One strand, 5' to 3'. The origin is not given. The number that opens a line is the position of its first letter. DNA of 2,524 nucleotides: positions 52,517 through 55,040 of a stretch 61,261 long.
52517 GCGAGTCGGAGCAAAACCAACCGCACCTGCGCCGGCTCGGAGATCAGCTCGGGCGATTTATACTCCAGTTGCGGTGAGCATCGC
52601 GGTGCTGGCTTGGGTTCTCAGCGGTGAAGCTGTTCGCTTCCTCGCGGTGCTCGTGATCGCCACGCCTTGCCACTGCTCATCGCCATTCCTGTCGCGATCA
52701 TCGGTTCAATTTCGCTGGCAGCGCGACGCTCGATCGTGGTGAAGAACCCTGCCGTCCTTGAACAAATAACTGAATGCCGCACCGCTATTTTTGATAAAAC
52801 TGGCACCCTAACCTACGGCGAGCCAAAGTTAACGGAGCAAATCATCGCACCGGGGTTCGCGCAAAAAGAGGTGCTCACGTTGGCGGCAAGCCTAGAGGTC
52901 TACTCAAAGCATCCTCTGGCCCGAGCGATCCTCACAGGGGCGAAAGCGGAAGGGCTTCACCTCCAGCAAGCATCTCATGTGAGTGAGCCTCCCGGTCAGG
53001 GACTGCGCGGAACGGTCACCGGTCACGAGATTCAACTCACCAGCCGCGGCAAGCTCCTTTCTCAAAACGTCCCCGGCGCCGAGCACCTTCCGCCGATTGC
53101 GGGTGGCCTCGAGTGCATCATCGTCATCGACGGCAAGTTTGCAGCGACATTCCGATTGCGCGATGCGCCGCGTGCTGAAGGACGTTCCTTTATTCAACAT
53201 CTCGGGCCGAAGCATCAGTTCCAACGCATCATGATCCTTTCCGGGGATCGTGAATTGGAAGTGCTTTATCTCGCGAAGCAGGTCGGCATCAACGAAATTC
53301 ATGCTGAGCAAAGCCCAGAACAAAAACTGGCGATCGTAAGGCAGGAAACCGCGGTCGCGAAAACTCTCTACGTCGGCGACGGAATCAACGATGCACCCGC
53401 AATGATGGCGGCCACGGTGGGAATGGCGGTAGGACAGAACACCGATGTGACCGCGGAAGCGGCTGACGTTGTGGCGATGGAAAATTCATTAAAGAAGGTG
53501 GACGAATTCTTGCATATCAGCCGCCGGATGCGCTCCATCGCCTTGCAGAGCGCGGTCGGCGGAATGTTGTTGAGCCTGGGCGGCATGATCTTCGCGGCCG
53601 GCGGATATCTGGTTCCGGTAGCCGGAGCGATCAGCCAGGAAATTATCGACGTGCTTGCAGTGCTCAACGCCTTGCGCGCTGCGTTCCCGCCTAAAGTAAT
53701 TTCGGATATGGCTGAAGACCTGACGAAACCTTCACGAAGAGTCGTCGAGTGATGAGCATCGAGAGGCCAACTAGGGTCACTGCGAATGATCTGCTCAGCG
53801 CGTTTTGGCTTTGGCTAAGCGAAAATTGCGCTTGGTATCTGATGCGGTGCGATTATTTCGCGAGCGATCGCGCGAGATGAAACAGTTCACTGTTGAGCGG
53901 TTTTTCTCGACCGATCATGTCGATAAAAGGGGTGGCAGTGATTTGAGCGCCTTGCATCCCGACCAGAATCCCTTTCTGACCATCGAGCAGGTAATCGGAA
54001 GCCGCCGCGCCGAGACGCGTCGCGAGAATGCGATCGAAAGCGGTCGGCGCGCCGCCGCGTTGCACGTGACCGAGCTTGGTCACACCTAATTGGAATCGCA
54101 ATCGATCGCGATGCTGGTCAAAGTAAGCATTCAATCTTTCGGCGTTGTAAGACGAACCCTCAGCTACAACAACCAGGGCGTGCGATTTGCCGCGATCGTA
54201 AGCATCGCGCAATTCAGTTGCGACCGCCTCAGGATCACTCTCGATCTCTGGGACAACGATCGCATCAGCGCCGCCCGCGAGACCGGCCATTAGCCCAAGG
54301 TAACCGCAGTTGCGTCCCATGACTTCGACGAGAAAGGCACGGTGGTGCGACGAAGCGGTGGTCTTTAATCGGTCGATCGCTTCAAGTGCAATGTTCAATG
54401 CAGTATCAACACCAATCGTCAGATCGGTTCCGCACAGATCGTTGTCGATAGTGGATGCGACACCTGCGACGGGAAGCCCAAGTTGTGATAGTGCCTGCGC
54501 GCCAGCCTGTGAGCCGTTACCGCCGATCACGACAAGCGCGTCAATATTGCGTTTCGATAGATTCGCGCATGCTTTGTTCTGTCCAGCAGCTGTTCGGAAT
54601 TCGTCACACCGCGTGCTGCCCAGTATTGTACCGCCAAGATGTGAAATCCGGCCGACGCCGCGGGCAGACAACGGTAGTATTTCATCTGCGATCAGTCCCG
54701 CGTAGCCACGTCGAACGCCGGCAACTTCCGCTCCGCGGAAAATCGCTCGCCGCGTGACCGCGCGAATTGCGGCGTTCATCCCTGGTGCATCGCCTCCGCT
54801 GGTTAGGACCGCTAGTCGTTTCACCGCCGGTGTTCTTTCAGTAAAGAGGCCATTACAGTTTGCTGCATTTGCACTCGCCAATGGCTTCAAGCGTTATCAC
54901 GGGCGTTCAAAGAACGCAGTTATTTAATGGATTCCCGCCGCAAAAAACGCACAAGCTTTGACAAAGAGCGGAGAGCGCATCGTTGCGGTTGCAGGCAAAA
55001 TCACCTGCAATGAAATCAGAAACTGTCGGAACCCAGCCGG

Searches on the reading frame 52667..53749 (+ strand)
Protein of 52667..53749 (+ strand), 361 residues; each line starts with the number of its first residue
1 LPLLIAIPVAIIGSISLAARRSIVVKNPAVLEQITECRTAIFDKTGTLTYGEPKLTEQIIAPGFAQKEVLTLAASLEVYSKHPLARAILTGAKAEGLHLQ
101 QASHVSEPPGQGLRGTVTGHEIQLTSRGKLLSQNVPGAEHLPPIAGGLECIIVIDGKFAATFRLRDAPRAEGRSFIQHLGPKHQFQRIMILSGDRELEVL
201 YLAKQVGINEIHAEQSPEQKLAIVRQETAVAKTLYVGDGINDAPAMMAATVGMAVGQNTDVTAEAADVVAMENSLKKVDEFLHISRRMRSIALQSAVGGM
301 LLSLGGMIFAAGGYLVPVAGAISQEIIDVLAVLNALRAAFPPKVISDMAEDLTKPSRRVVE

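Call 67: search_protein_families(library=pfam, proteins=[window:52667-53749:+], max_evalue=0.00001)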
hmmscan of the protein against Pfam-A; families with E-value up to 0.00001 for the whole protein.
window:52667-53749:+ (361 aa): 1 family
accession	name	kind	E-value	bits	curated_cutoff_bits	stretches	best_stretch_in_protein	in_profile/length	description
PF00702.32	Hydrolase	-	1.3e-18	68.5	26.4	1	38-249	2-190/191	haloacid dehalogenase-like hydrolase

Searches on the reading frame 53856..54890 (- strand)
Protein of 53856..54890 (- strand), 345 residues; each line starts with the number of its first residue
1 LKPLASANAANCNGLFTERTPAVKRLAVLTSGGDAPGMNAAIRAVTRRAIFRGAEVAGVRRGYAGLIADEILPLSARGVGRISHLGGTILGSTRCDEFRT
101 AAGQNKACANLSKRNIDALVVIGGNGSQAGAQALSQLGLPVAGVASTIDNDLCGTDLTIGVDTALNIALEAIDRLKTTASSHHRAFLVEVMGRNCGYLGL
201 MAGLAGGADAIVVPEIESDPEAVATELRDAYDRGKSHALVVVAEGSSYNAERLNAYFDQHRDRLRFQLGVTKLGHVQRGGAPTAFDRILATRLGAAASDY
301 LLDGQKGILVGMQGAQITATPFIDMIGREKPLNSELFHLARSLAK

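Call 67: search_protein_families(library=pfam, proteins=[window:53856-54890:-], max_evalue=0.00001)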
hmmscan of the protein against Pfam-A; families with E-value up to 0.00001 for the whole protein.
window:53856-54890:- (345 aa): 1 family
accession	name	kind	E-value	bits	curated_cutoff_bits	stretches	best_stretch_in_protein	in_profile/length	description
PF00365.25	PFK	-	7.9e-104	347.3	30.9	1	25-300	1-276/277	Phosphofructokinase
